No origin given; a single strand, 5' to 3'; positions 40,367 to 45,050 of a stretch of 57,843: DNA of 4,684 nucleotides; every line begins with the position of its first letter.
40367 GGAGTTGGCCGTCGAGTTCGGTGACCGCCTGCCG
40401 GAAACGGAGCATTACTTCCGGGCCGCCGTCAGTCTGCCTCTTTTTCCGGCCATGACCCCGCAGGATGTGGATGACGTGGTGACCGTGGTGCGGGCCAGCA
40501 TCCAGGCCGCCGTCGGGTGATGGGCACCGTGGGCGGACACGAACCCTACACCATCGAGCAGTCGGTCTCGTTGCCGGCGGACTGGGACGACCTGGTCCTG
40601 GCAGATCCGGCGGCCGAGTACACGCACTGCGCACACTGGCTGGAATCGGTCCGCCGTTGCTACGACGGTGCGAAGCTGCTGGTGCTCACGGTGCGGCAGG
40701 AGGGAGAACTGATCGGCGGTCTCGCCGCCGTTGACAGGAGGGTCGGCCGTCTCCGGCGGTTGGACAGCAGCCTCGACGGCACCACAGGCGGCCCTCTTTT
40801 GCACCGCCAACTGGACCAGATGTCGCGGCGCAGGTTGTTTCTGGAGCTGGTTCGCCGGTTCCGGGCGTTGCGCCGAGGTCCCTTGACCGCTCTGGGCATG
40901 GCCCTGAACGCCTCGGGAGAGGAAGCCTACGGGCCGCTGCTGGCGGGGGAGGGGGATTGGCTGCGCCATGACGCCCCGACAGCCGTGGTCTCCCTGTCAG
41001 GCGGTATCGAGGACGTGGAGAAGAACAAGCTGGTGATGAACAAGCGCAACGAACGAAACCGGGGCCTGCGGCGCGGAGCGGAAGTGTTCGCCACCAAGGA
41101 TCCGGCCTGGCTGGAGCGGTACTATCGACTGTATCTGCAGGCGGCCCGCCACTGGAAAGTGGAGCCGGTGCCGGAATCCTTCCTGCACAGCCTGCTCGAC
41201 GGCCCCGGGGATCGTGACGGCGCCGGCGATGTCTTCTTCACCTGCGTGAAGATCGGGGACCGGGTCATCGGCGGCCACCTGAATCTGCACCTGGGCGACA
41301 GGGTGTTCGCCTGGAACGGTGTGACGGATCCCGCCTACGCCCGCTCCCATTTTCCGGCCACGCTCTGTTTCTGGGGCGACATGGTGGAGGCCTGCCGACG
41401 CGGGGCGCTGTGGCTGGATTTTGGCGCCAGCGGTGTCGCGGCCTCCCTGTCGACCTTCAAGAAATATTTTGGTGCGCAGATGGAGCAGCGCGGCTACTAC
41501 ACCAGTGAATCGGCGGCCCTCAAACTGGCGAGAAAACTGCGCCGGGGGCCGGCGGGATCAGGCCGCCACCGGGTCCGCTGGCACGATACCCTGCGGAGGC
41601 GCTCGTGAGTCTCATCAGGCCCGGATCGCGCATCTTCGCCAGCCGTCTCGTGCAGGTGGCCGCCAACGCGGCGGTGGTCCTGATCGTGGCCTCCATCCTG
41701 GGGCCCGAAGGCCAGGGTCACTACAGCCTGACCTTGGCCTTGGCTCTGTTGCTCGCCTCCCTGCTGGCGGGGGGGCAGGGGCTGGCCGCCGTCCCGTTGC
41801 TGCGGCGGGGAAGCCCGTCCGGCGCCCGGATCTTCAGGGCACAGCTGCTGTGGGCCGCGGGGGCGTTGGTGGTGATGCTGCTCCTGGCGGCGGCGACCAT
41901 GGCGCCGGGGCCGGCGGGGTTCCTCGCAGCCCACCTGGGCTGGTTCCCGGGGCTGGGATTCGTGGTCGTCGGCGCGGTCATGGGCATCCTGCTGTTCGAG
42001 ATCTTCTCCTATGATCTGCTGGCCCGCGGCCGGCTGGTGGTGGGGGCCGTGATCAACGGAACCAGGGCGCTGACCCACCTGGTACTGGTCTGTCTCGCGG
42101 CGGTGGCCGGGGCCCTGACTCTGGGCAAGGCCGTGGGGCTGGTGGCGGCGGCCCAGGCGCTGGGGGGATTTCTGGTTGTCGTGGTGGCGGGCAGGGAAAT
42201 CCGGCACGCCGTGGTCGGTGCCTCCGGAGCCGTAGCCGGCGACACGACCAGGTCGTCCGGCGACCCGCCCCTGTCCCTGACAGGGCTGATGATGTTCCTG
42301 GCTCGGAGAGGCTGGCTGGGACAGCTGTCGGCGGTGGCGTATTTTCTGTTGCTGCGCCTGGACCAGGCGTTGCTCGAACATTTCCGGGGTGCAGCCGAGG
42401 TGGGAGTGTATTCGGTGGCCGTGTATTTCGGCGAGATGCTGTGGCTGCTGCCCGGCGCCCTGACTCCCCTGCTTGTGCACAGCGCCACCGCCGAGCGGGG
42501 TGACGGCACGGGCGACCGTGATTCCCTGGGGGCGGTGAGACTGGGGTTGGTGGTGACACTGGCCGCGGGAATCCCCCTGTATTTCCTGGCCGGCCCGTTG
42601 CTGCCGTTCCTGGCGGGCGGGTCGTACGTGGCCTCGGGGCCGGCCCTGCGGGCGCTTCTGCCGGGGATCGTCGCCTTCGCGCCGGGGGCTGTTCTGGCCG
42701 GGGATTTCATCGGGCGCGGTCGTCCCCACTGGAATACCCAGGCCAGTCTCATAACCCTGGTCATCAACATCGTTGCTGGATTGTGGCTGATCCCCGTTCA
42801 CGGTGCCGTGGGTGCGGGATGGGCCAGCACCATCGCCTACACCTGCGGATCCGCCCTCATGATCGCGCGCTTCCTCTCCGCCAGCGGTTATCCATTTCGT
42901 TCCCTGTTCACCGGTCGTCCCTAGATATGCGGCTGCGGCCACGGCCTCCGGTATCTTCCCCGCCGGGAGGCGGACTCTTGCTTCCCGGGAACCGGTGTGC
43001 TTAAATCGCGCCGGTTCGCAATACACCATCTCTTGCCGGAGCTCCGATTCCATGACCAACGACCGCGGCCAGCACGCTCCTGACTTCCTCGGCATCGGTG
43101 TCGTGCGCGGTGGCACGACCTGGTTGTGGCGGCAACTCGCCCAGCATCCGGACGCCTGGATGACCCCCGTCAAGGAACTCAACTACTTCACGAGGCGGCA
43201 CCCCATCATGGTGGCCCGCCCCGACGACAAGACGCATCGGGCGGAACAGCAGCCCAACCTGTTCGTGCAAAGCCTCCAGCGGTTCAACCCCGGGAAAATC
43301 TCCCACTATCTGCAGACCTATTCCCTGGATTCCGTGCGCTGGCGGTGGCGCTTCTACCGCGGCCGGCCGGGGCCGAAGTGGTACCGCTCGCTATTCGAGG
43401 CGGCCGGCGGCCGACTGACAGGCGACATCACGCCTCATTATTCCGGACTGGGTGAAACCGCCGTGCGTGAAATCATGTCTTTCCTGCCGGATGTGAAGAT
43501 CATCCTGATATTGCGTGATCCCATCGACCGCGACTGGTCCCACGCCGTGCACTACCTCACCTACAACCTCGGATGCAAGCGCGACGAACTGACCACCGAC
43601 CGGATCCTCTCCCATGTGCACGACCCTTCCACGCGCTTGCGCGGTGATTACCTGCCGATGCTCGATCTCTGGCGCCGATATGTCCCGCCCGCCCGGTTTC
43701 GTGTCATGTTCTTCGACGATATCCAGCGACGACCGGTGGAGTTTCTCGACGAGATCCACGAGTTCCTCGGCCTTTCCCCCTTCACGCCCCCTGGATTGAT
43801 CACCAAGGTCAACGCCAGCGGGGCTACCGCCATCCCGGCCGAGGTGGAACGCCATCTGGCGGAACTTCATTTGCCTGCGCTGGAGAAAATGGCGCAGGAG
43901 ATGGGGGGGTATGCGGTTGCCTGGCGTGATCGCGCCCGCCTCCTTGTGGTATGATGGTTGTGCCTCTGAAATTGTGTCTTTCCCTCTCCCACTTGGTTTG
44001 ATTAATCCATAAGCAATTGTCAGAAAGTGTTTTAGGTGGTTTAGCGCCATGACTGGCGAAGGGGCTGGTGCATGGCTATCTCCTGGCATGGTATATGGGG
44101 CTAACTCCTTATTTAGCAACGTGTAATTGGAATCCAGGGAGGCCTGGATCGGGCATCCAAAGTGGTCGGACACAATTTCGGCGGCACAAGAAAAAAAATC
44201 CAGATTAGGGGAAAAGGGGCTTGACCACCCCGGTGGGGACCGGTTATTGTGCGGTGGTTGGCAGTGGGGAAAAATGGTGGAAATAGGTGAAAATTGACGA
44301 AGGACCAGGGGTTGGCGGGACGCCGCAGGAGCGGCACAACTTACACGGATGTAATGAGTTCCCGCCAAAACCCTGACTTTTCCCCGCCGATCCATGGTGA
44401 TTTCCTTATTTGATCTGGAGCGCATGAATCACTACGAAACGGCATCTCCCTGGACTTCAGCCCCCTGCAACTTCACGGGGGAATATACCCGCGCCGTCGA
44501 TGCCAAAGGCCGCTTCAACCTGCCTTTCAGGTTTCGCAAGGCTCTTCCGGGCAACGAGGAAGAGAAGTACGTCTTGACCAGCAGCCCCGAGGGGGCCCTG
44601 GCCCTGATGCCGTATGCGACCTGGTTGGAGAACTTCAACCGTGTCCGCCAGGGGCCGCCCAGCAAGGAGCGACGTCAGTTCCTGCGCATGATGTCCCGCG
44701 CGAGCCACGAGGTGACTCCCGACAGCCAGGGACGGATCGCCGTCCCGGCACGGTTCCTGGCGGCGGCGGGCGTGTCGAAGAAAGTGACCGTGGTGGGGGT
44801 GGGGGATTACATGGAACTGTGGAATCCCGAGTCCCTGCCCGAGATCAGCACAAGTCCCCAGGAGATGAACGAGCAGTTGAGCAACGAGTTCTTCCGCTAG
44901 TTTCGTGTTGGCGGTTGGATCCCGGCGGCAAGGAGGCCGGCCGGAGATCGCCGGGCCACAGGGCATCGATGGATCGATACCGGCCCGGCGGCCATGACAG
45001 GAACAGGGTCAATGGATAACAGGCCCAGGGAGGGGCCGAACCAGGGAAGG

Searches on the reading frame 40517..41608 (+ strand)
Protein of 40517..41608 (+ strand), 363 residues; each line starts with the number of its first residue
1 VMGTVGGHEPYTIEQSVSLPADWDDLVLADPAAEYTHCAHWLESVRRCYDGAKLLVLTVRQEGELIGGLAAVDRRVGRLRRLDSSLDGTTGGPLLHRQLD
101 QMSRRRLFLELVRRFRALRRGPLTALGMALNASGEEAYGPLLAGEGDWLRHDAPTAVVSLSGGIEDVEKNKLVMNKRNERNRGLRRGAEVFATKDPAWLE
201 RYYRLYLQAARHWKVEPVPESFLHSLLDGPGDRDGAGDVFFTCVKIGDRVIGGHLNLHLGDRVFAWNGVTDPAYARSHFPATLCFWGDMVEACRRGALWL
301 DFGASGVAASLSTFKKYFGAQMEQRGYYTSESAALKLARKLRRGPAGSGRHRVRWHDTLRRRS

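Call 4: search_protein_families(library=pfam, proteins=[window:40517-41608:+], max_evalue=0.01)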
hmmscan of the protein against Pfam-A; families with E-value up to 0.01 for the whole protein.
window:40517-41608:+ (363 aa): 1 family
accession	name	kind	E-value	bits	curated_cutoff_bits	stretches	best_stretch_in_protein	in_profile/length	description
PF13480.13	Acetyltransf_6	-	2e-17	64.1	22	1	176-304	7-136/143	Acetyltransferase (GNAT) domain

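Call 7: search_protein_families(library=ncbifam, proteins=[window:40517-41608:+], max_evalue=0.001)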
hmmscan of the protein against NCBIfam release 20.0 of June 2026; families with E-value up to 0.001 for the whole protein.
window:40517-41608:+ (363 aa): 1 family
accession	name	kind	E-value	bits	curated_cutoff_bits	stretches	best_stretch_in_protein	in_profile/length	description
TIGR03019.1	pepcterm_femAB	equivalog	2.4e-12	46.5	260.35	1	172-323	136-279/330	FemAB family XrtA/PEP-CTERM system-associated protein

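Call 62: search_solved_structures(query=A5, max_evalue=1)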
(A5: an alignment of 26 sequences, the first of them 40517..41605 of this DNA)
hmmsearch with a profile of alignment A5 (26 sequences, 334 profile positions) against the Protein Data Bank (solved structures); distinct sequences matched with E-value up to 1: 7.
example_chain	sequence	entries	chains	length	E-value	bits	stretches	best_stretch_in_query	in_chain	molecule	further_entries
9wqy_A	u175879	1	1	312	2.3e-16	63.1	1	111-311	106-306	aminoacyl-tRNA-dependent peptide synthase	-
9wqw_A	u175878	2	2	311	6.1e-15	58.5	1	112-313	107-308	aminoacyl-tRNA-dependent peptide synthase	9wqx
1xf8_A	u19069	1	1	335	0.0028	20.1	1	168-299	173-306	FemX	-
1xe4_A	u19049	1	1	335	0.003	20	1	168-299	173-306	FemX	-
1ne9_A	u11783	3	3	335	0.0032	19.9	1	168-299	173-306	FemX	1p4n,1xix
3gkr_A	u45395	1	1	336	0.0032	19.9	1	168-299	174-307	FemX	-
4ii9_A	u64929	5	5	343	0.0034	19.9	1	168-299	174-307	FemX | UDP-N-acetylmuramoylpentapeptide-lysine N(6)-alanyltransferase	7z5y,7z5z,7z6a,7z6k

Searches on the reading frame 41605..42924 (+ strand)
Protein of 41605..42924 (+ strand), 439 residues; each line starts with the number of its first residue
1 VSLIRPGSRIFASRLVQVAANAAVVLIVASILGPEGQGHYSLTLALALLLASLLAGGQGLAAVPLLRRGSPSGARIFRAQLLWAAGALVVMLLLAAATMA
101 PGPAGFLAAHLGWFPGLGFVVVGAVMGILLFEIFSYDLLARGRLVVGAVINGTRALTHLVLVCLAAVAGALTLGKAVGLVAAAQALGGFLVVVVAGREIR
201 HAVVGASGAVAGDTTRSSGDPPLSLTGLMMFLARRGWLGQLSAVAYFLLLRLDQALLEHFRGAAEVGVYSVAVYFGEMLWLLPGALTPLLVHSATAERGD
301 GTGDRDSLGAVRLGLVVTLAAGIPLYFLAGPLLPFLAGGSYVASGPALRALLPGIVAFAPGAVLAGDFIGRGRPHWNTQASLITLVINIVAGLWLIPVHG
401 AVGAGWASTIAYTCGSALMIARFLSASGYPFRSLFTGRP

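Call 4: search_protein_families(library=pfam, proteins=[window:41605-42924:+], max_evalue=0.01)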
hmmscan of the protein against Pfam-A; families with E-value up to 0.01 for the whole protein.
window:41605-42924:+ (439 aa): 1 family
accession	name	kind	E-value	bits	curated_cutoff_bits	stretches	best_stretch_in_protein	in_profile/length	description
PF01943.22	Polysacc_synt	-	0.00051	20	28.2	1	21-276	19-251/274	Polysaccharide biosynthesis protein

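Call 7: search_protein_families(library=ncbifam, proteins=[window:41605-42924:+], max_evalue=0.001)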
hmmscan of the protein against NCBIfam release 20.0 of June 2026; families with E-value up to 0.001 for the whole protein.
window:41605-42924:+ (439 aa): 1 family
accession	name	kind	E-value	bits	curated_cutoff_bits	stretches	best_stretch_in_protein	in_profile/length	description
TIGR01695.1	murJ_mviN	equivalog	0.00058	18.7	235.55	1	310-424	307-427/506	murein biosynthesis integral membrane protein MurJ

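Call 61: search_protein_families(library=pfam, alignment_id=A4, max_evalue=0.01)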
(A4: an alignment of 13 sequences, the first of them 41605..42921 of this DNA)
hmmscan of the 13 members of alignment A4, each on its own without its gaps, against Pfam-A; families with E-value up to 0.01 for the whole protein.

A. member 1, window:41605-42921:+ (439 aa): 1 family
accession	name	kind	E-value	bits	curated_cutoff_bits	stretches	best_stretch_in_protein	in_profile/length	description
PF01943.22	Polysacc_synt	-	0.00051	20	28.2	1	21-276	19-251/274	Polysaccharide biosynthesis protein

B. families by the number of members that match (of 13 scanned): 4 families
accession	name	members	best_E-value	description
PF03023.19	MurJ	11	2.6e-07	Lipid II flippase MurJ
PF01943.22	Polysacc_synt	9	1.1e-07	Polysaccharide biosynthesis protein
PF13440.11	Polysacc_synt_3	6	6.4e-05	Polysaccharide biosynthesis protein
PF01554.23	MatE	4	0.00011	MatE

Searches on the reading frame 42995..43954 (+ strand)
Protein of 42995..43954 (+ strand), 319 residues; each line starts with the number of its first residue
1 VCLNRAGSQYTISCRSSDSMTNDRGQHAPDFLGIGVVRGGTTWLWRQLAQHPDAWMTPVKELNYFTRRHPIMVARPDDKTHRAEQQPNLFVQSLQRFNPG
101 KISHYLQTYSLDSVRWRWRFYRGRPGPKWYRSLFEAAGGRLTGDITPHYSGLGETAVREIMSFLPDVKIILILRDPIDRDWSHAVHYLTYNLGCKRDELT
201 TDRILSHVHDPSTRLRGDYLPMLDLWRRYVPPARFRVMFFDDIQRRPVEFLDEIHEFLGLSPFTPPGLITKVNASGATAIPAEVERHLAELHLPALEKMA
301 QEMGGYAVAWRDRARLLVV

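Call 4: search_protein_families(library=pfam, proteins=[window:42995-43954:+], max_evalue=0.01)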
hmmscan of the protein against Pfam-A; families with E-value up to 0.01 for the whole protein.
window:42995-43954:+ (319 aa): 2 families
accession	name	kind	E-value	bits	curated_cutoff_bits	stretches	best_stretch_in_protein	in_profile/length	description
PF13469.12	Sulfotransfer_3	-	3.2e-16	60.7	27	1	32-263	3-214/216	Sulfotransferase family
PF00685.33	Sulfotransfer_1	-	3.3e-09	37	22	1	163-261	87-182/255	Sulfotransferase domain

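Call 7: search_protein_families(library=ncbifam, proteins=[window:42995-43954:+], max_evalue=0.001)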
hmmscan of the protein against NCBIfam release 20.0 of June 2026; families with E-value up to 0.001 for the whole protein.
window:42995-43954:+ (319 aa): 0 families

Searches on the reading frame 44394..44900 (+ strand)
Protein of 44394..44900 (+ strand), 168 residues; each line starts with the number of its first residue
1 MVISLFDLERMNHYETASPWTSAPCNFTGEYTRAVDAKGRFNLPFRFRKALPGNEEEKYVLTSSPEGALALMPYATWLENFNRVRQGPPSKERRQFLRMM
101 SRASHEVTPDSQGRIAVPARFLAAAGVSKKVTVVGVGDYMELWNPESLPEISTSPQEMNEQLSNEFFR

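Call 78: search_protein_families(library=pfam, proteins=[window:44394-44900:+], max_evalue=0.0001)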
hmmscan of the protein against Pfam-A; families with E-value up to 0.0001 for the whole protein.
window:44394-44900:+ (168 aa): 1 family
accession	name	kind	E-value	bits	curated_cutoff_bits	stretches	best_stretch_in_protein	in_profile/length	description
PF02381.23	MraZ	-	1.2e-19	70.5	23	2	102-154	3-55/72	MraZ protein, putative antitoxin-like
